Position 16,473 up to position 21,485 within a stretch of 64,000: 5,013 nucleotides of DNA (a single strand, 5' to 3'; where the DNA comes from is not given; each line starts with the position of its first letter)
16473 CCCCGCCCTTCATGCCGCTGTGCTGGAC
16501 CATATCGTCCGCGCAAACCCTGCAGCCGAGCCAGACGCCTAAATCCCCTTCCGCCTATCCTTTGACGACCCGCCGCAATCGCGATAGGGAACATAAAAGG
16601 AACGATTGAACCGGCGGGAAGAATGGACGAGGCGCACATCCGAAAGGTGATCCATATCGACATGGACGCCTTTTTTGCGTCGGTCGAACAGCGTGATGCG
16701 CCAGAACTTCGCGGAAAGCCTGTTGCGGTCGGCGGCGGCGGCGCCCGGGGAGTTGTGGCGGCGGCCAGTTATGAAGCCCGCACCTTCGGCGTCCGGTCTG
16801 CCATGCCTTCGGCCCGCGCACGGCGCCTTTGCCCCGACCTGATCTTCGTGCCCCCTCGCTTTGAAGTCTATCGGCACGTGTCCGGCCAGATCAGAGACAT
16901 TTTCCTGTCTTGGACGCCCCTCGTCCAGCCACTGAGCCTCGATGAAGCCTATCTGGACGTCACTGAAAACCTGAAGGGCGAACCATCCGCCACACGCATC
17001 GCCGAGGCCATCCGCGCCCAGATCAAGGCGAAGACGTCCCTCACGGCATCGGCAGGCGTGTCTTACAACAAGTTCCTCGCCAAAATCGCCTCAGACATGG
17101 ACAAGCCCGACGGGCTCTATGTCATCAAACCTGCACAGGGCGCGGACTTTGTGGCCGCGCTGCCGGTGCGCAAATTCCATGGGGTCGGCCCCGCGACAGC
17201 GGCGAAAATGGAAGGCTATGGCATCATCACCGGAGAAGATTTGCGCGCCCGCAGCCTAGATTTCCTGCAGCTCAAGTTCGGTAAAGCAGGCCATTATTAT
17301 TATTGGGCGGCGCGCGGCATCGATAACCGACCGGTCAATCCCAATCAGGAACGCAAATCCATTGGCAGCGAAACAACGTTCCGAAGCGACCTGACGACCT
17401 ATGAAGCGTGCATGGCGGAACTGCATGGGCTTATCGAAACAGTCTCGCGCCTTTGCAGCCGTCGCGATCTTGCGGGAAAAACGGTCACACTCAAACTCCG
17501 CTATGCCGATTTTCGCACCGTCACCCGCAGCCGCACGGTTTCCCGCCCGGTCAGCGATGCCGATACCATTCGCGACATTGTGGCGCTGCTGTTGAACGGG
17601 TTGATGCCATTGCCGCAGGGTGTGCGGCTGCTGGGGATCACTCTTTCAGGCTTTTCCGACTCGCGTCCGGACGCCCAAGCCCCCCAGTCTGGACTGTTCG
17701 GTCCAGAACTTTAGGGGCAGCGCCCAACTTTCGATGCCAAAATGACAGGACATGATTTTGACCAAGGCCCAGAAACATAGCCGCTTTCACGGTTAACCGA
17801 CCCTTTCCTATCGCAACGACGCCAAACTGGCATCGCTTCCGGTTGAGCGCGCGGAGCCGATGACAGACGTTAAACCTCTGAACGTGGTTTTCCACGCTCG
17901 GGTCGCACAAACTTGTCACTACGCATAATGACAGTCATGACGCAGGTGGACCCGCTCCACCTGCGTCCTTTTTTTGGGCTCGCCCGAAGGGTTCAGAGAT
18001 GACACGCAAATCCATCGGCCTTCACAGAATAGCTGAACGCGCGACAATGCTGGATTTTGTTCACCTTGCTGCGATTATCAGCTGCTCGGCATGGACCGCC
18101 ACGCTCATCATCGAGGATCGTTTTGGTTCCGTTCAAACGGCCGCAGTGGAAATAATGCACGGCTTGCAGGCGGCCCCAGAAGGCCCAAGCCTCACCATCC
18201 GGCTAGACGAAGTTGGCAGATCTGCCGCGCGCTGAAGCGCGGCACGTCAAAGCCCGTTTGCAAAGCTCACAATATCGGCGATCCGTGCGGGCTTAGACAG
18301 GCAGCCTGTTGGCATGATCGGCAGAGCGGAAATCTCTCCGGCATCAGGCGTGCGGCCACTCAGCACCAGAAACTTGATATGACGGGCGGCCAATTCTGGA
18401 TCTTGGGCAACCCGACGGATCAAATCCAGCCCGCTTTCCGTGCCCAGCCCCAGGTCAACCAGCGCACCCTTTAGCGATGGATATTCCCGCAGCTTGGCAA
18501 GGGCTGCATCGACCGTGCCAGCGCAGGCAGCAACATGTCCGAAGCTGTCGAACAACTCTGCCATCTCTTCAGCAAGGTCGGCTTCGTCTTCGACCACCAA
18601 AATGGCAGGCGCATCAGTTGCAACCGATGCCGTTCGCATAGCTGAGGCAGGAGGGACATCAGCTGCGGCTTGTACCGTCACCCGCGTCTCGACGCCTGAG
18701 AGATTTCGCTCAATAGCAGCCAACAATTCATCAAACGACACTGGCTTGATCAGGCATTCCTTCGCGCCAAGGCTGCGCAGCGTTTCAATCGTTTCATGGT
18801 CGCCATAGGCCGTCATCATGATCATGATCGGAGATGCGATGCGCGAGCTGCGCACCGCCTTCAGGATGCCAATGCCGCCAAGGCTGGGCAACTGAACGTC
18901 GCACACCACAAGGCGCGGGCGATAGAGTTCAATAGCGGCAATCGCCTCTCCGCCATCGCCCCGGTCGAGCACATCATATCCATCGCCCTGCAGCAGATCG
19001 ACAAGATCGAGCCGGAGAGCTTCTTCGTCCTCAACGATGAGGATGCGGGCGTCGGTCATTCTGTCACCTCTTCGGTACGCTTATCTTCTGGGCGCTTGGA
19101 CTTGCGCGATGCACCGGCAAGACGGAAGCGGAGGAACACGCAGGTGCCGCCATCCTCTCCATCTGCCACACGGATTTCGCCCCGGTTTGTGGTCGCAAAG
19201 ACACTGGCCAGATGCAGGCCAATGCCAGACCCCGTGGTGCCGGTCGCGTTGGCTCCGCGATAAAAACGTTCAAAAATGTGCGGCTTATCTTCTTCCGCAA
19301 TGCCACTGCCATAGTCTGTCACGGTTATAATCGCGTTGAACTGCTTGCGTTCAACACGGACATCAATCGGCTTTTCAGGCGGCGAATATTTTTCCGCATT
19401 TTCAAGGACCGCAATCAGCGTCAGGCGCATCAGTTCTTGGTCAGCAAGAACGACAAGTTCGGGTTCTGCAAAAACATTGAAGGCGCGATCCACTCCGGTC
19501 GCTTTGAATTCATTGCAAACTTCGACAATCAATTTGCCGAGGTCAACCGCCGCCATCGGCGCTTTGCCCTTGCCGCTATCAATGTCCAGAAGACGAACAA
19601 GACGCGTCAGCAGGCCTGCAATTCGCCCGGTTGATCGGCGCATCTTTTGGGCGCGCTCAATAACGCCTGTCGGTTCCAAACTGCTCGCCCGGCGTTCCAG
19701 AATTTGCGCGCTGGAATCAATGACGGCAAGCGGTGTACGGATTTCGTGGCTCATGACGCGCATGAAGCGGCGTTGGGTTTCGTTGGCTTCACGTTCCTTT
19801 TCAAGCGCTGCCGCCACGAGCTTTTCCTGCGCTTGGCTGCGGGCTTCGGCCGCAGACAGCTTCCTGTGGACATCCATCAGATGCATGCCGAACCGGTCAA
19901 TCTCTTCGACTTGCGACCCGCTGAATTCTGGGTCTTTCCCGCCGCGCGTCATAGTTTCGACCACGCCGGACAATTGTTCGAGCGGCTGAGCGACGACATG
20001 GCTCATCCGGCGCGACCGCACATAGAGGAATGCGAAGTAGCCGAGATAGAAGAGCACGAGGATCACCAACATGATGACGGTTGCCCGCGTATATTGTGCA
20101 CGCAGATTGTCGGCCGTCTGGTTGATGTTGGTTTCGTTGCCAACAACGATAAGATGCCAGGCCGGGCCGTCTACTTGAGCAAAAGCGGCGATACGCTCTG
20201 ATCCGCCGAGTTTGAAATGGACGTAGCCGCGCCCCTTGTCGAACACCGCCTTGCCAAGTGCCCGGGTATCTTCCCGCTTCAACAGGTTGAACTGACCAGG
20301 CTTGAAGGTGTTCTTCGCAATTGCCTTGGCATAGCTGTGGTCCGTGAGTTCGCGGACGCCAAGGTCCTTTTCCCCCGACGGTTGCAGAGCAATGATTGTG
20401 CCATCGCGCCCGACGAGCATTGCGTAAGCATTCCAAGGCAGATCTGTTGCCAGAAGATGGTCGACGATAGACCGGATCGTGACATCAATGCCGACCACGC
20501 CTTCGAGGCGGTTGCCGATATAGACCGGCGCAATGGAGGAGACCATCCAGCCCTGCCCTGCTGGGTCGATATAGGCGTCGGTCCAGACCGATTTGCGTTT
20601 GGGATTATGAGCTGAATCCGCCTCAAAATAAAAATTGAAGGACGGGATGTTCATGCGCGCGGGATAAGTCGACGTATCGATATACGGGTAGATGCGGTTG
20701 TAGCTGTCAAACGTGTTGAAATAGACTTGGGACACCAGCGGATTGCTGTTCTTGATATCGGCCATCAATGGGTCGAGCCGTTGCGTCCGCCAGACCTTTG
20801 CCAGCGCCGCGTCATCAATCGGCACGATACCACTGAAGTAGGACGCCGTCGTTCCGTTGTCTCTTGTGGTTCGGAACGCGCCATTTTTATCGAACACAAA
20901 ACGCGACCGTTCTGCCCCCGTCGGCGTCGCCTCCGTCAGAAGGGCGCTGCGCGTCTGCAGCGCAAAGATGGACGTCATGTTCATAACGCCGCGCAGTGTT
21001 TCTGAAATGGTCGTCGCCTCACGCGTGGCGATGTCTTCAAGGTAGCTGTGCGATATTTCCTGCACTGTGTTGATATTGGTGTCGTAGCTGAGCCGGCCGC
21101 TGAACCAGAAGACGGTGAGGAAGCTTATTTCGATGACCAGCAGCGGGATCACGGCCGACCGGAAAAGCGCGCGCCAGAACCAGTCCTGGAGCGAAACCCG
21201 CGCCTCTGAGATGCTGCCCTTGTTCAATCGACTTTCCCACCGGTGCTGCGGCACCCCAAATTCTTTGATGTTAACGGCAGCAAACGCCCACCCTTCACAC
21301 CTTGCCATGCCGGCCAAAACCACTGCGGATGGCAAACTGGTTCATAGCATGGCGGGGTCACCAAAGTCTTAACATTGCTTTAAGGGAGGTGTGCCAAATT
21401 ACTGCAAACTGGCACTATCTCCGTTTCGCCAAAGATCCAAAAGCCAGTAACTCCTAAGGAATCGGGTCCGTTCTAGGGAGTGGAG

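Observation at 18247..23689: Self-contained four-gene branched phosphorelay cassette of unknown function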

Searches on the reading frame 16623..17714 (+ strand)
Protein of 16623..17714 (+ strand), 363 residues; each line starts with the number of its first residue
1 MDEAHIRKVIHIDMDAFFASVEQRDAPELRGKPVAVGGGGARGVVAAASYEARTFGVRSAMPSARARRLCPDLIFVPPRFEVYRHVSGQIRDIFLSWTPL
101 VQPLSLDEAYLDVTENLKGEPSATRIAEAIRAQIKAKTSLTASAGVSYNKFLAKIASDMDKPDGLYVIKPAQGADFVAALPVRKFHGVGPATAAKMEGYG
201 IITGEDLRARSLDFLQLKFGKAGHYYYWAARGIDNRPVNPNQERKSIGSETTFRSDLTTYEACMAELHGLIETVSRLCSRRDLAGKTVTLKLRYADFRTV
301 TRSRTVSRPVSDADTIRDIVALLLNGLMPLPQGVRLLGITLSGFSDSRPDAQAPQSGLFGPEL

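Call 3: search_protein_families(library=pfam, proteins=[window:16623-17714:+], max_evalue=0.01)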
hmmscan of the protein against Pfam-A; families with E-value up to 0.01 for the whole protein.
window:16623-17714:+ (363 aa): 4 families
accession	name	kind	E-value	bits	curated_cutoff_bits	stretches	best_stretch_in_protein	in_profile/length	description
PF00817.25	IMS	-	1.9e-53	180.8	23.2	1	12-158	1-148/148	impB/mucB/samB family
PF11799.13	IMS_C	-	1.6e-26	93.3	20.7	1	244-348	1-100/109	impB/mucB/samB family C-terminal domain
PF11798.14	IMS_HHH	-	1.8e-06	28.3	24.4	1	174-201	5-32/32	IMS family HHH motif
PF21999.2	IMS_HHH_1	-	3e-06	28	27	1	187-234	5-53/53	DNA polymerase-iota, thumb domain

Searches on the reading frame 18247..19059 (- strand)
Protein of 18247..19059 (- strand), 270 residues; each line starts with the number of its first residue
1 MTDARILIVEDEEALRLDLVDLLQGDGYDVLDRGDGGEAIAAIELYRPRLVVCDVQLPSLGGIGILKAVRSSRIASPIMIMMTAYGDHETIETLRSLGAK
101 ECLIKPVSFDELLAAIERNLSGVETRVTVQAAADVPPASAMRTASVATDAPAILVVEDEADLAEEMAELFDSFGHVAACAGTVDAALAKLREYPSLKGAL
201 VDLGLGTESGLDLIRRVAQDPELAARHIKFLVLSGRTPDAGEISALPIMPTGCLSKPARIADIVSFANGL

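Call 3: search_protein_families(library=pfam, proteins=[window:18247-19059:-], max_evalue=0.01)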
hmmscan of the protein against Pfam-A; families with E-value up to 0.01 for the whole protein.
window:18247-19059:- (270 aa): 1 family
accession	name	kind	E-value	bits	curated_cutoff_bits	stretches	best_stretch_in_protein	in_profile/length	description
PF00072.30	Response_reg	-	9.3e-32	109.9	30.2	2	6-117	1-111/111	Response regulator receiver domain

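Call 4: search_protein_families(library=ncbifam, proteins=[window:18247-19059:-], max_evalue=0.01)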
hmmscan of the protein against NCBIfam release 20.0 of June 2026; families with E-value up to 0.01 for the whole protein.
window:18247-19059:- (270 aa): 100 families (the best 25 are shown)
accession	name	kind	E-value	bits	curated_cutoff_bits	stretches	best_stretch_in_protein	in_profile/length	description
TIGR02154.1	PhoB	equivalog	2.2e-25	89.3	296.2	2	4-120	3-120/226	phosphate regulon transcriptional regulator PhoB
NF051870.1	NAssimRespRegNtrX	equivalog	1.5e-19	70.3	600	2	5-124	3-123/452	nitrogen assimilation response regulator NtrX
NF008469.0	PRK11361.1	equivalog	1.6e-19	70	714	1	4-121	5-121/461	acetoacetate metabolism transcriptional regulator AtoC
NF007969.0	PRK10693.1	equivalog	2.4e-19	69.6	329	1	2-108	6-111/337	two-component system response regulator RssB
NF033791.1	ActR_PrrA_rreg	equivalog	3.2e-19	69.6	250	2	4-119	2-116/173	ActR/PrrA/RegA family redox response regulator transcription factor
NF008296.0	PRK11083.1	equivalog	6.5e-19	68.2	273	2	1-131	1-129/228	two-component system response regulator CreB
NF008078.0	PRK10816.1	equivalog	2.5e-18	66.4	336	2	5-117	2-113/223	two-component system response regulator PhoP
NF040689.1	MtrAB_MtrA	equivalog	2.9e-18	66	300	1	6-124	1-117/219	MtrAB system response regulator MtrA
NF041733.1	resp_reg_CseB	equivalog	5.8e-18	65.1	350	1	5-132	2-127/228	two-component system response regulator CseB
NF041734.1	resp_reg_RppA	equivalog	8.6e-18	64.5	250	1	5-116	2-114/229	two-component system response regulator RppA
NF045505.1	RR_RssB_Pseudo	equivalog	9.8e-18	64.4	700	1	3-120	5-122/394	two-component system response regulator RssB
NF045991.1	RespRegCtrARhodob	equivalog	1.5e-17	64.1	350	1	5-117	2-113/224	response regulator transcription factor CtrA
TIGR03787.1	marine_sort_RR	equivalog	5e-17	62.2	335.7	1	5-121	2-119/227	proteobacterial dedicated sortase system response regulator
NF007689.0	PRK10365.1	equivalog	1.2e-16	60.6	760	1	5-153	7-148/441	sigma-54-dependent response regulator transcription factor ZraR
NF007928.2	PRK10643.1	equivalog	1.3e-16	60.9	330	2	5-117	2-113/216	two-component system response regulator PmrA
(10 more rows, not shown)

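Call 53: find_homologous_proteins(query=window:18247-19059:-, max_evalue=1e-20)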
Query window:18247-19059:- (270 aa): 34 proteins with E <= 1e-20 among 8000 candidates.
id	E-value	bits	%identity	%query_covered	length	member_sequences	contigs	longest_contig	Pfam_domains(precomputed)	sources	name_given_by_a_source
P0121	8.6e-150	515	93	100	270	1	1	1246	PF00072.31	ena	-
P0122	1.5e-149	515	93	100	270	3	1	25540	PF00072.31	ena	-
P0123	1.0e-148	512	91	100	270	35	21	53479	PF00072.31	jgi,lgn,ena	jgi:CheY-like chemotaxis protein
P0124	1.1e-148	512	92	100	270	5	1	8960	PF00072.31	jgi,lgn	jgi:DNA-binding response OmpR family regulator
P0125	5.4e-147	506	91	100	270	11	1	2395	PF00072.31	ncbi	-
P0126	2.3e-137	475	86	100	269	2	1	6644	PF00072.31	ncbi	-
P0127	7.9e-137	473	84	100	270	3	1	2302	PF00072.31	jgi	jgi:DNA-binding response OmpR family regulator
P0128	7.6e-136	470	84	100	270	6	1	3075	PF00072.31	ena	-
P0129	2.7e-135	468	84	100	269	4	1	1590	PF00072.31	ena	-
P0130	3.4e-135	468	85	100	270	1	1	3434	PF00072.31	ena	-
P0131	1.8e-134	465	84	100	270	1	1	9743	PF00072.31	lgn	-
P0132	2.4e-133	462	83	100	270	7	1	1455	PF00072.31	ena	-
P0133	5.2e-133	460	82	100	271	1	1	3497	PF00072.31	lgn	-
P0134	9.8e-132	456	80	100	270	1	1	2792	PF00072.31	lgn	-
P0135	7.9e-130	450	80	100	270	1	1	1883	PF00072.31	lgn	-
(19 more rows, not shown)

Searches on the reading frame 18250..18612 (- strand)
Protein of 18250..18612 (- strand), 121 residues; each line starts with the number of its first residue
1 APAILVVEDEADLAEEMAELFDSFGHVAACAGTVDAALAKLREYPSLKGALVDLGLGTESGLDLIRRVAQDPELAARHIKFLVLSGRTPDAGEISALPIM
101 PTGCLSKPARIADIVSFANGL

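Call 54: search_solved_structures(query=window:18250-18612:-, max_evalue=0.01)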
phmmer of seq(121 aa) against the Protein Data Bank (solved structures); distinct sequences matched with E-value up to 0.01: 9.
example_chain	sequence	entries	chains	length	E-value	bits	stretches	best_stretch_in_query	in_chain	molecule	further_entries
3hdv_A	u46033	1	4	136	0.00045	23.9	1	2-117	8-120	Response regulator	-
2pkx_A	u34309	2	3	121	0.00065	23.4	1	4-116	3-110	Transcriptional regulatory protein phoP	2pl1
4g97_A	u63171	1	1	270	0.0012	22.6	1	3-92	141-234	Response regulator receiver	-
2msw_A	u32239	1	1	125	0.0019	21.9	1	2-116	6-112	Response regulator/sensor histidine kinase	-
2jba_B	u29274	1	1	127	0.0036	21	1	3-115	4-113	PHOSPHATE REGULON TRANSCRIPTIONAL REGULATORY PROTEIN PHOB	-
2jba_A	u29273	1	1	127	0.0038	20.9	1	3-115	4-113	PHOSPHATE REGULON TRANSCRIPTIONAL REGULATORY PROTEIN PHOB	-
3nhz_A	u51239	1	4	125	0.0039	20.9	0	3-71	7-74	Two component system transcriptional regulator mtrA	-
3grc_A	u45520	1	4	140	0.0041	20.8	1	2-108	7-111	Sensor protein, Kinase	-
3rqi_A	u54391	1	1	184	0.0055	20.4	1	4-116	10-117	Response regulator protein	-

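Call 86: search_protein_families(library=ncbifam, proteins=[window:18250-18612:-], max_evalue=0.001)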
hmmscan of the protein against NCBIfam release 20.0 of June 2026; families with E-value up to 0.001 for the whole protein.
seq(121 aa): 14 families
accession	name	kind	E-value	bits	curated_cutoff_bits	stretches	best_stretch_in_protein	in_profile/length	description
NF033791.1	ActR_PrrA_rreg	equivalog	1.1e-07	32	250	1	3-115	3-110/173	ActR/PrrA/RegA family redox response regulator transcription factor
TIGR02154.1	PhoB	equivalog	1.5e-07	31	296.2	1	3-100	4-98/226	phosphate regulon transcriptional regulator PhoB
NF009973.0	PRK13435.1-4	equivalog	5.6e-06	26.4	158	1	4-75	11-83/154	response regulator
NF006623.1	PRK09191.1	subfamily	5.8e-06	26.3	240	1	3-72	139-209/258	PhyR family response regulator anti-anti-sigma factor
NF008078.0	PRK10816.1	equivalog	6.2e-06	25.9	336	1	4-115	3-109/223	two-component system response regulator PhoP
NF008296.0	PRK11083.1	equivalog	2.6e-05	23.8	273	1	2-75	4-76/228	two-component system response regulator CreB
NF053854.1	RespRegPhoBBctds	equivalog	3.1e-05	23.4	270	1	4-114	1-107/225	two-component system response regulator PhoB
NF007546.0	PRK10161.1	equivalog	3.9e-05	23.3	471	1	3-108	4-106/229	phosphate response regulator transcription factor PhoB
NF007820.0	PRK10529.1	equivalog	0.00013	21.5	325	1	3-114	3-108/225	two-component system response regulator KdpE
NF045717.1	DVU0259_DivK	exception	0.00024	21.3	160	1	4-90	5-88/117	DVU0259 family response regulator domain-containing protein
NF051870.1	NAssimRespRegNtrX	equivalog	0.00026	20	600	1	3-86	3-83/452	nitrogen assimilation response regulator NtrX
NF007928.2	PRK10643.1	equivalog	0.00033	20.4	330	1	4-88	3-82/216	two-component system response regulator PmrA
NF009974.0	PRK13435.1-6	equivalog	0.0006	19.5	171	1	4-72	8-77/155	response regulator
NF010076.0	PRK13557.1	subfamily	0.00066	18.2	631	1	3-114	417-525/540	histidine kinase famiy protein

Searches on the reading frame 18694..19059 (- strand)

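Call 86: search_protein_families(library=ncbifam, proteins=[window:18694-19059:-], max_evalue=0.001)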
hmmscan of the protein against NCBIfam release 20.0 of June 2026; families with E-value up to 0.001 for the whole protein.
seq(122 aa): 93 families (the best 25 are shown)
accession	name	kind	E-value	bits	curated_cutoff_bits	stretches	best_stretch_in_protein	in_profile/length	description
NF008469.0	PRK11361.1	equivalog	2.7e-18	65.9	714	1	4-120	5-120/461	acetoacetate metabolism transcriptional regulator AtoC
NF045505.1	RR_RssB_Pseudo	equivalog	1.5e-17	63.8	700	1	3-109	5-110/394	two-component system response regulator RssB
TIGR02154.1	PhoB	equivalog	3.8e-17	62.3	296.2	1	4-118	3-118/226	phosphate regulon transcriptional regulator PhoB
NF007969.0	PRK10693.1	equivalog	1.5e-16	60.3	329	1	2-108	6-111/337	two-component system response regulator RssB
NF045944.1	ResRegRpaBCyano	equivalog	1.4e-15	57.3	330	1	7-118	1-110/229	response regulator transcription factor RpaB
NF007689.0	PRK10365.1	equivalog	1.4e-15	57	760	1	5-120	7-121/441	sigma-54-dependent response regulator transcription factor ZraR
NF040689.1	MtrAB_MtrA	equivalog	1.9e-15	56.8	300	1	6-119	1-112/219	MtrAB system response regulator MtrA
NF041733.1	resp_reg_CseB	equivalog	3.5e-15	56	350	1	5-117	2-112/228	two-component system response regulator CseB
NF045991.1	RespRegCtrARhodob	equivalog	3.6e-15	56.3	350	1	5-117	2-113/224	response regulator transcription factor CtrA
NF051870.1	NAssimRespRegNtrX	equivalog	1.6e-14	53.7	600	1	5-120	3-119/452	nitrogen assimilation response regulator NtrX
TIGR01818.1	ntrC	equivalog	1.9e-14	53.3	558.6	1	6-120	1-114/463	nitrogen regulation protein NR(I)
TIGR01387.1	cztR_silR_copR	subfamily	7.9e-14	51.8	279.2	1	6-120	1-114/218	heavy metal response regulator transcription factor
NF041734.1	resp_reg_RppA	equivalog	1.2e-13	50.9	250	1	5-116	2-114/229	two-component system response regulator RppA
NF040534.1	resp_reg_YycF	equivalog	2.4e-13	49.9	340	1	5-120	2-115/231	response regulator YycF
TIGR03787.1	marine_sort_RR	equivalog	2.6e-13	50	335.7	1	5-116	2-114/227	proteobacterial dedicated sortase system response regulator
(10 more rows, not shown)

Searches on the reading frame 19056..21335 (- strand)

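Call 3: search_protein_families(library=pfam, proteins=[window:19056-21335:-], max_evalue=0.01)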
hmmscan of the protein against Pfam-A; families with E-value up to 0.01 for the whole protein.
window:19056-21335:- (759 aa): 4 families
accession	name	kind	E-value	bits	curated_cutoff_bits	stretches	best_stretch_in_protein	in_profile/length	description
PF02518.31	HATPase_c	-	7e-20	72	26.4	1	632-739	2-109/111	Histidine kinase-, DNA gyrase B-, and HSP90-like ATPase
PF02743.24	dCache_1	-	2.5e-15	57.1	45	1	171-398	57-240/240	Cache domain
PF00512.31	HisKA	-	1.8e-11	44.4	26.9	1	521-588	2-66/66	His Kinase A (phospho-acceptor) domain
PF22673.2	MCP-like_PDC_1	-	5.8e-05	23.9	27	1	226-290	50-111/113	Methyl-accepting chemotaxis protein-like, first PDC sensor domain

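Call 4: search_protein_families(library=ncbifam, proteins=[window:19056-21335:-], max_evalue=0.01)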
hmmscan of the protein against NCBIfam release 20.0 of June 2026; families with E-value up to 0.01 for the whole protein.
window:19056-21335:- (759 aa): 76 families (the best 25 are shown)
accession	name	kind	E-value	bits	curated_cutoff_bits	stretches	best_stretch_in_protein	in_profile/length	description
TIGR02966.1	phoR_proteo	equivalog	3e-33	115.2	334.2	1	501-731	93-327/333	phosphate regulon sensor histidine kinase PhoR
NF008312.0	PRK11100.1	equivalog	1.4e-30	106.6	356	1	506-738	238-473/477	two-component system sensor histidine kinase CreC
NF033092.0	HK_WalK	equivalog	1.3e-29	103.3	725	1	515-736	366-591/594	cell wall metabolism sensor histidine kinase WalK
NF047874.1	MASE3_PAS_HK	subfamily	5.1e-29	101.5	560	1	501-753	380-639/655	MASE3 domain-containing sensor histidine kinase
NF041735.1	hist_kin_RppB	equivalog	2.1e-28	99.3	400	1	517-733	212-433/438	two-component system sensor histidine kinase RppB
NF046044.1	PnpS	equivalog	3.7e-27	95.4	400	1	507-736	156-388/390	two-component system histidine kinase PnpS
NF041880.1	EPS_EpsF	equivalog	1.2e-25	90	900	1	509-721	262-473/492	response regulator EpsF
NF045595.1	HK_scytonemin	equivalog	1.6e-25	89.6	865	1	503-731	397-627/637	scytonemin biosynthesis sensor histidine kinase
NF011874.0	PRK15347.1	equivalog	1.6e-25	89.4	852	1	386-739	269-614/921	two component system sensor kinase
TIGR01386.1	cztS_silS_copS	subfamily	1.4e-24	86.9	292.55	1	509-737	229-456/457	heavy metal sensor histidine kinase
NF040691.1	MtrAB_MtrB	equivalog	7.4e-23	81.3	450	1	512-735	262-488/507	MtrAB system histidine kinase MtrB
TIGR02956.1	TMAO_torS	equivalog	1.2e-22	79.9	676.5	2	516-748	459-691/967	TMAO reductase system sensor histidine kinase/response regulator TorS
NF007793.0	PRK10490.1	equivalog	1.3e-22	79.6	1123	1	498-736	643-879/895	two-component system sensor histidine kinase KdpD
NF008235.0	PRK11006.1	equivalog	2e-22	79.7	390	1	500-714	183-396/431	phosphate regulon sensor histidine kinase PhoR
NF006800.0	PRK09303.1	equivalog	1.4e-21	76.9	342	1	505-734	133-372/383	histidine kinase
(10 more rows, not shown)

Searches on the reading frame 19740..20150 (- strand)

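Call 23: search_protein_families(library=pfam, proteins=[window:19740-20150:-], max_evalue=1)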
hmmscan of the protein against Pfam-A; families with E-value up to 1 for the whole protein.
window:19740-20150:- (137 aa): 5 families
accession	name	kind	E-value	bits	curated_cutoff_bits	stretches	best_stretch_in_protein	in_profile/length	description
PF00512.31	HisKA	-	0.0065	16.9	26.9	0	49-86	9-45/66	His Kinase A (phospho-acceptor) domain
PF00836.24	Stathmin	-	0.039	14.4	24.7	1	92-124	45-77/136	Stathmin family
PF13965.12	SID-1_RNA_chan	-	0.042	12.8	28.7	1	17-95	112-161/594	dsRNA-gated channel SID-1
PF05545.16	FixQ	-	0.11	12.9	29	1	25-49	12-36/49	Cbb3-type cytochrome oxidase component FixQ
PF24153.1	Meg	-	0.15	12.7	27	1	24-55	7-37/88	Maternally expressed gene family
